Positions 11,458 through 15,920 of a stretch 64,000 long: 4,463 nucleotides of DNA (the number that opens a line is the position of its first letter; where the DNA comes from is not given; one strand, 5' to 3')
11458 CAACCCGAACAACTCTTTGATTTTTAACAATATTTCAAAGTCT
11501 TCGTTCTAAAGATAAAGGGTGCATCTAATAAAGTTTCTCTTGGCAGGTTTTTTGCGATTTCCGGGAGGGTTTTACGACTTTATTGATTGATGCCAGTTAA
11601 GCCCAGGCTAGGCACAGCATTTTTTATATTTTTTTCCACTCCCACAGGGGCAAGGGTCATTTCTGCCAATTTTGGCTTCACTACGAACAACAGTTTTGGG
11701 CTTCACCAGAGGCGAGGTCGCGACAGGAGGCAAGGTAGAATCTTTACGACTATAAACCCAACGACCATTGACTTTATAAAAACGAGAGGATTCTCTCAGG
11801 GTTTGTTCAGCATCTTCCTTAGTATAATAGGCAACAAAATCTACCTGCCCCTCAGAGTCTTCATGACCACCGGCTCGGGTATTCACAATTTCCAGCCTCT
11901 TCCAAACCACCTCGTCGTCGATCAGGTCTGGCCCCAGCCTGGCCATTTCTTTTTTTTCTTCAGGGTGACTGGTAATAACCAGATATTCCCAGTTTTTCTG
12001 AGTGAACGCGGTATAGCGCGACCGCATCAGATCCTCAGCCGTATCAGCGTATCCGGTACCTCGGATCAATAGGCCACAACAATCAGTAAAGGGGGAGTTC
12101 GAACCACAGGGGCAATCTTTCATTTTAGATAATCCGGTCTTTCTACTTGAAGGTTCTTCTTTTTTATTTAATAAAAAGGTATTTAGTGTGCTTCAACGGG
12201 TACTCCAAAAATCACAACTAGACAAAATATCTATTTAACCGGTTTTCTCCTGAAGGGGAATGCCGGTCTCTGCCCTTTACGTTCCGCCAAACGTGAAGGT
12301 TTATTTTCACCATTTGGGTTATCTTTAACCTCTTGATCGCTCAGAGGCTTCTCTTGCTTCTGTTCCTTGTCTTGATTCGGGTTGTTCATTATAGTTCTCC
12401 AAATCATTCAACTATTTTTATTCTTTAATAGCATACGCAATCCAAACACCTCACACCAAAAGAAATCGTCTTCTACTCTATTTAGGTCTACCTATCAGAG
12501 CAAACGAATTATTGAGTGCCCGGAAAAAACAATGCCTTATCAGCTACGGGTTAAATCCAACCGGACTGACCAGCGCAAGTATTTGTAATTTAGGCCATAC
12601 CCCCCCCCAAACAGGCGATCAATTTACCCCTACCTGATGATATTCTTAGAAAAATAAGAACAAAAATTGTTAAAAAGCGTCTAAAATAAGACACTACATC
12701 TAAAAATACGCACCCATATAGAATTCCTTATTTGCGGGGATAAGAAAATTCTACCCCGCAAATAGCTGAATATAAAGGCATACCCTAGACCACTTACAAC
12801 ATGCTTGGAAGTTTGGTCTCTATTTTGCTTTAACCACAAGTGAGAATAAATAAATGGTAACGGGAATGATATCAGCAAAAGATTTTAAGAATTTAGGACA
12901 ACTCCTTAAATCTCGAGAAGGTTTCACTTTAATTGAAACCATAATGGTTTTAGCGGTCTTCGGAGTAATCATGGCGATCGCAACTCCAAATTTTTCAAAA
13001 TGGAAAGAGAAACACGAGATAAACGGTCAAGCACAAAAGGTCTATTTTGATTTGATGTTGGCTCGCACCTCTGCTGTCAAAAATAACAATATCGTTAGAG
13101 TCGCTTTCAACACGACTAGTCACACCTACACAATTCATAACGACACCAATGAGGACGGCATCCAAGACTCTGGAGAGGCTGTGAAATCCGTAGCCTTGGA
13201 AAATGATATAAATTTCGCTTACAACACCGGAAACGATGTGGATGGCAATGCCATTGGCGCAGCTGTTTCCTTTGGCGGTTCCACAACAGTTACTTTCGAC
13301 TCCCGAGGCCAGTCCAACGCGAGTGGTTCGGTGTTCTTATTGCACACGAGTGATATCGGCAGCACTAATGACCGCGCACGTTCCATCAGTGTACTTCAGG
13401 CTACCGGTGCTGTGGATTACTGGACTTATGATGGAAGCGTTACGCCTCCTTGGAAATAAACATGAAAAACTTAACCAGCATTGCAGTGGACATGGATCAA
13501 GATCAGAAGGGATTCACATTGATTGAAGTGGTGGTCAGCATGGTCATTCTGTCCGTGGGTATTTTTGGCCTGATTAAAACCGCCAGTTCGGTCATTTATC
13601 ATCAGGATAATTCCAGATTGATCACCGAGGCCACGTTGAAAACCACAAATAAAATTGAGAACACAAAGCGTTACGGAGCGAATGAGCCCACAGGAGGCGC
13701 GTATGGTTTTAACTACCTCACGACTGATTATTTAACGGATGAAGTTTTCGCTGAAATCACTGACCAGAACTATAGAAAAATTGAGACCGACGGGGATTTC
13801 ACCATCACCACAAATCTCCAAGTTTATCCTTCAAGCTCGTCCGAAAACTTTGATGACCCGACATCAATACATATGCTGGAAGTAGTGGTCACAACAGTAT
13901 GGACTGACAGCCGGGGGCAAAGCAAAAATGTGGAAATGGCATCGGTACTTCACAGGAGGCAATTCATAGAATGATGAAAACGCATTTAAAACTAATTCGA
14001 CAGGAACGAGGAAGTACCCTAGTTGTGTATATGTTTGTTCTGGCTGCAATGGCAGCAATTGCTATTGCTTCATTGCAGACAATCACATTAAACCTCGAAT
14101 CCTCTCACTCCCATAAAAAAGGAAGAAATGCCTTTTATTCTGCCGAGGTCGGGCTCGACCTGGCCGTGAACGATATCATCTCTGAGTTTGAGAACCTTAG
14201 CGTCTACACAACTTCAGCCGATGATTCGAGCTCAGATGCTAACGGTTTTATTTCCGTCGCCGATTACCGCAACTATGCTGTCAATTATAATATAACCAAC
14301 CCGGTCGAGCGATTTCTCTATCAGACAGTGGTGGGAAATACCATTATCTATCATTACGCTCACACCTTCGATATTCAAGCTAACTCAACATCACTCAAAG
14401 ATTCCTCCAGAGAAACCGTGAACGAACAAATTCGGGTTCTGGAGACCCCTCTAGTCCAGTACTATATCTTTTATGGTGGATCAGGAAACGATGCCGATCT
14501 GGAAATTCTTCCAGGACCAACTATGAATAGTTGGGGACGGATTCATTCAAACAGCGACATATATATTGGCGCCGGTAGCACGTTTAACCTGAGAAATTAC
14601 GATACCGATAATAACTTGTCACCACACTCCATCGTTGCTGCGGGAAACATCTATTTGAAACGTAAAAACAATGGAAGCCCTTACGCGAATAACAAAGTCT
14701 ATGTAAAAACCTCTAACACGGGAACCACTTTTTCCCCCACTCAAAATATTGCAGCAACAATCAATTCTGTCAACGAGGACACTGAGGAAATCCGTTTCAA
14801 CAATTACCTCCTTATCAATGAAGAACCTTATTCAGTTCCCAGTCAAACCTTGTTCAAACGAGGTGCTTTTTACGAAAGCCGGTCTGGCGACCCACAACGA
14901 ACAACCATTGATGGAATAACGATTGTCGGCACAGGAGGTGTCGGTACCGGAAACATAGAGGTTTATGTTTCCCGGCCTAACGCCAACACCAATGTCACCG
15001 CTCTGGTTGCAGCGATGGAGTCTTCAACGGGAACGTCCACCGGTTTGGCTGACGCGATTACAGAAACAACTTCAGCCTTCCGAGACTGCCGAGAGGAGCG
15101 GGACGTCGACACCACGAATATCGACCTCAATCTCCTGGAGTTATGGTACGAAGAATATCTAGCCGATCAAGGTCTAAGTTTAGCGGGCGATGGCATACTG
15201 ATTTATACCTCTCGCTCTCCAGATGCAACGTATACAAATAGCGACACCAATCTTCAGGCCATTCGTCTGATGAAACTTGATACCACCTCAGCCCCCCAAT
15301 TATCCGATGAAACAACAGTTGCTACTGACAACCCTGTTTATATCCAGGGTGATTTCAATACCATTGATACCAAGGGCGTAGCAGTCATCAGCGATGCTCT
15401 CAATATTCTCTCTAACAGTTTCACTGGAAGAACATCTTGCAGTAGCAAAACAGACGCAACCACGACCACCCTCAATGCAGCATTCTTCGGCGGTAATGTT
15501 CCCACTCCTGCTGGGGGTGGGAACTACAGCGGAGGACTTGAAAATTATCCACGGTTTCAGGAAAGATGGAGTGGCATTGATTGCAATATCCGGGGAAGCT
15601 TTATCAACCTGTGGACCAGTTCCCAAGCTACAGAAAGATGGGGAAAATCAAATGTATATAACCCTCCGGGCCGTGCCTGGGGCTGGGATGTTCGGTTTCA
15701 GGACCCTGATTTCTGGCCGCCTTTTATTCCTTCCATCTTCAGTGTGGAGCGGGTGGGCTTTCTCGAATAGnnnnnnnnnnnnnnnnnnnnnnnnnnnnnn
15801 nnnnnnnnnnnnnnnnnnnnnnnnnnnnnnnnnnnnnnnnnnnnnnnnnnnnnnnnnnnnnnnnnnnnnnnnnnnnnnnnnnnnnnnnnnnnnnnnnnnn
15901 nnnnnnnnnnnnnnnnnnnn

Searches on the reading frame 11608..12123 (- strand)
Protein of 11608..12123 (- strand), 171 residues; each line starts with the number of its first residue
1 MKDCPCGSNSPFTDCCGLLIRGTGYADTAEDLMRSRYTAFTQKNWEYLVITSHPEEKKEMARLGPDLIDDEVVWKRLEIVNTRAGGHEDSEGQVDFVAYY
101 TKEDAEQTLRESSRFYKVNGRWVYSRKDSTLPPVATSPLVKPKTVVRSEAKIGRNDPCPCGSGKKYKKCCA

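Call 10: search_protein_families(library=pfam, proteins=[window:11608-12123:-])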
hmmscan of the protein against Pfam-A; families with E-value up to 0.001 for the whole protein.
window:11608-12123:- (171 aa): 2 families
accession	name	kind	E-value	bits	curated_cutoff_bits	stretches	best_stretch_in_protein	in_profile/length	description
PF17775.7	YchJ_M-like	-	7.9e-27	94.4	22.7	1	28-125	1-97/99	YchJ, middle NTF2-like domain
PF02810.21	SEC-C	-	3.9e-13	49.4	20.4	1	154-170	1-17/19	SEC-C motif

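Call 11: find_related_loci(query=window:11608-12123:-, collection=genome_contigs, flank=5000)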
Query window:11608-12123:- (171 aa) in genome_contigs; peptide patterns used: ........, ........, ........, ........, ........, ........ (x = any residue, [..] = any of these).
600 stretches matched a pattern (row limit reached: there are more); 548 encode a relative of the query (tblastn E <= 1e-3); the best 80 are kept; 80 distinct loci.
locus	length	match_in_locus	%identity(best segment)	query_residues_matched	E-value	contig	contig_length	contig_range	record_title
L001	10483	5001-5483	43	1-171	1e-42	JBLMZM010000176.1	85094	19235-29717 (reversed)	MAG: Ignavibacteriales bacterium isolate MAG203 PRJNA951521_bin6_renamed_180, whole genome shotgun sequence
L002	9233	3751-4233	42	1-171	2e-39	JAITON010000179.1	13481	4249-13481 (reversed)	MAG: Treponema sp. isolate Po218_bin6 k119_368666, whole genome shotgun sequence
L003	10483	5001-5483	39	1-171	9e-38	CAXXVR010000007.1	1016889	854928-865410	MAG: uncultured Desulfobacterium sp. isolate c12101c2-3ca8-4cd2-975f-f16a8d793812 genome assembly, contig: contig_7, who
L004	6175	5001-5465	43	1-171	7e-38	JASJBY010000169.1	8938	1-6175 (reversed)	MAG: Gammaproteobacteria bacterium isolate MO_133.B26 MO_133.c_3717, whole genome shotgun sequence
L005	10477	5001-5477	43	4-171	1e-37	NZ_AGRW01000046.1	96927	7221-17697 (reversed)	Treponema saccharophilum DSM 2985 Tsacc_Contig232, whole genome shotgun sequence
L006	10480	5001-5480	43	1-171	2e-37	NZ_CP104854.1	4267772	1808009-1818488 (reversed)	Maridesulfovibrio sp. FT414 chromosome, complete genome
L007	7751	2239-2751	40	4-171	2e-36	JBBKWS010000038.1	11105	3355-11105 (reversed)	MAG: Bdellovibrionales bacterium isolate metabat_bins.247 k119_1475418, whole genome shotgun sequence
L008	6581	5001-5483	41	1-171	1e-35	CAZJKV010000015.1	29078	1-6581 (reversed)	MAG TPA_asm: uncultured Chromatiales bacterium isolate SRP217488_co1_178 genome assembly, contig: NODE_779_length_29078_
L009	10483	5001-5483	40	1-171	3e-35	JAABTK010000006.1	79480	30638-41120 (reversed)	MAG: Gammaproteobacteria bacterium isolate S22.Bin169 NODE_6_length_79480_cov_20.2715, whole genome shotgun sequence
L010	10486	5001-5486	40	4-171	5e-35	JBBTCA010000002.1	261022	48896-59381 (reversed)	MAG: Pseudomonadota bacterium isolate H32-bin011_1 H32_bin011_1_000000000002, whole genome shotgun sequence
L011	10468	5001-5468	40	4-169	9e-34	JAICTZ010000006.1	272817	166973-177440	MAG: Polyangiaceae bacterium isolate GZL_ISSM_2_bin.46 k141_210939_length_272817_cov_16.2937, whole genome shotgun seque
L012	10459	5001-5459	43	3-169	3e-33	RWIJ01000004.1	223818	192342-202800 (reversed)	Azospirillum sp. 412522 scaffold_4_size223818, whole genome shotgun sequence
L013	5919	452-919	40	4-169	4e-31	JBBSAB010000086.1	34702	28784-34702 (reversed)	MAG: Polyangiales bacterium isolate La6_concoct.130 La6_concoct.130_K_2499004_L_34702_cov_31.2132, whole genome shotgun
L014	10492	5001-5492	37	2-170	5e-29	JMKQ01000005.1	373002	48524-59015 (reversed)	Methylocystis sp. LW5 K243DRAFT_scf7180000000029_quiver.5_C, whole genome shotgun sequence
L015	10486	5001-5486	37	4-171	1e-28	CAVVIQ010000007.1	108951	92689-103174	MAG: uncultured proteobacterium isolate MFD01476.bin.1.230 genome assembly, contig: contig_133487, whole genome shotgun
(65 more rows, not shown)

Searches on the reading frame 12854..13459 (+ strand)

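Call 10: search_protein_families(library=pfam, proteins=[window:12854-13459:+])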
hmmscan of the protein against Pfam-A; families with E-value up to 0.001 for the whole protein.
window:12854-13459:+ (201 aa): 2 families
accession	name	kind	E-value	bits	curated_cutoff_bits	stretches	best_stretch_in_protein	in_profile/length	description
PF12019.13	GspH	-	1.1e-08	35.9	21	1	59-181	1-105/108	Type II transport protein GspH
PF07963.17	N_methyl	-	3.1e-06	27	21.2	1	19-43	2-26/27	Prokaryotic N-terminal methylation motif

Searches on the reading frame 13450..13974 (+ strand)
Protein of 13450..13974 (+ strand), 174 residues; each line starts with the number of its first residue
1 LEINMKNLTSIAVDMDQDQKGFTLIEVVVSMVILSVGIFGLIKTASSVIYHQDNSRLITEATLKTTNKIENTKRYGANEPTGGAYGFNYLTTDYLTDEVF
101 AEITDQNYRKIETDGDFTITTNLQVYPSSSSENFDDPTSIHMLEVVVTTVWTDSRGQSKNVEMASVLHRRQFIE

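Call 10: search_protein_families(library=pfam, proteins=[window:13450-13974:+])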
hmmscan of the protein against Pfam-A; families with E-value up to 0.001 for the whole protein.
window:13450-13974:+ (174 aa): 1 family
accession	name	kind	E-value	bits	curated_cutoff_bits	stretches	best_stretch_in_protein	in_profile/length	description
PF07963.17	N_methyl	-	9.3e-09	35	21.2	1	18-41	3-26/27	Prokaryotic N-terminal methylation motif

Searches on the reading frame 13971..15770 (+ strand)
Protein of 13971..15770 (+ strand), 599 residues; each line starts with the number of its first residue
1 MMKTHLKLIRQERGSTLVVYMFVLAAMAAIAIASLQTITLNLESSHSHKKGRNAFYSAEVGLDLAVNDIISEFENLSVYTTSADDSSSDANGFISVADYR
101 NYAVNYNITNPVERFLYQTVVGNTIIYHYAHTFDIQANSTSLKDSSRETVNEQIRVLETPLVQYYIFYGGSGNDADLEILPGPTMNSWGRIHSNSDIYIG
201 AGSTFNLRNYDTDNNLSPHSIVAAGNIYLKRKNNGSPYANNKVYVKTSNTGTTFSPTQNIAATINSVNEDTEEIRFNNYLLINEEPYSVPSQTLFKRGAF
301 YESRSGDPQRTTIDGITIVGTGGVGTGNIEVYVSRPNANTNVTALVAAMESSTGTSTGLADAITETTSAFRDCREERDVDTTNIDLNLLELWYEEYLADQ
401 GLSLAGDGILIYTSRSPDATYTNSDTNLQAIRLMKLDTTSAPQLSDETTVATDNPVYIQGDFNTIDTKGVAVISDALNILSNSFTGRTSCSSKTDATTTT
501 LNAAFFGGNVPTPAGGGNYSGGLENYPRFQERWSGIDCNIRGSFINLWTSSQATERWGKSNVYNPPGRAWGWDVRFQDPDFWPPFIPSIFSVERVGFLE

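Call 10: search_protein_families(library=pfam, proteins=[window:13971-15770:+])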
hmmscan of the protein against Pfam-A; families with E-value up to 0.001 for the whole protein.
window:13971-15770:+ (599 aa): 1 family
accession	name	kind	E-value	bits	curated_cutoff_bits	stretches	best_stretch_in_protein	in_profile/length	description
PF14341.11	PilX_N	-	0.00047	20.5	25.5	1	13-62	1-50/51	PilX N-terminal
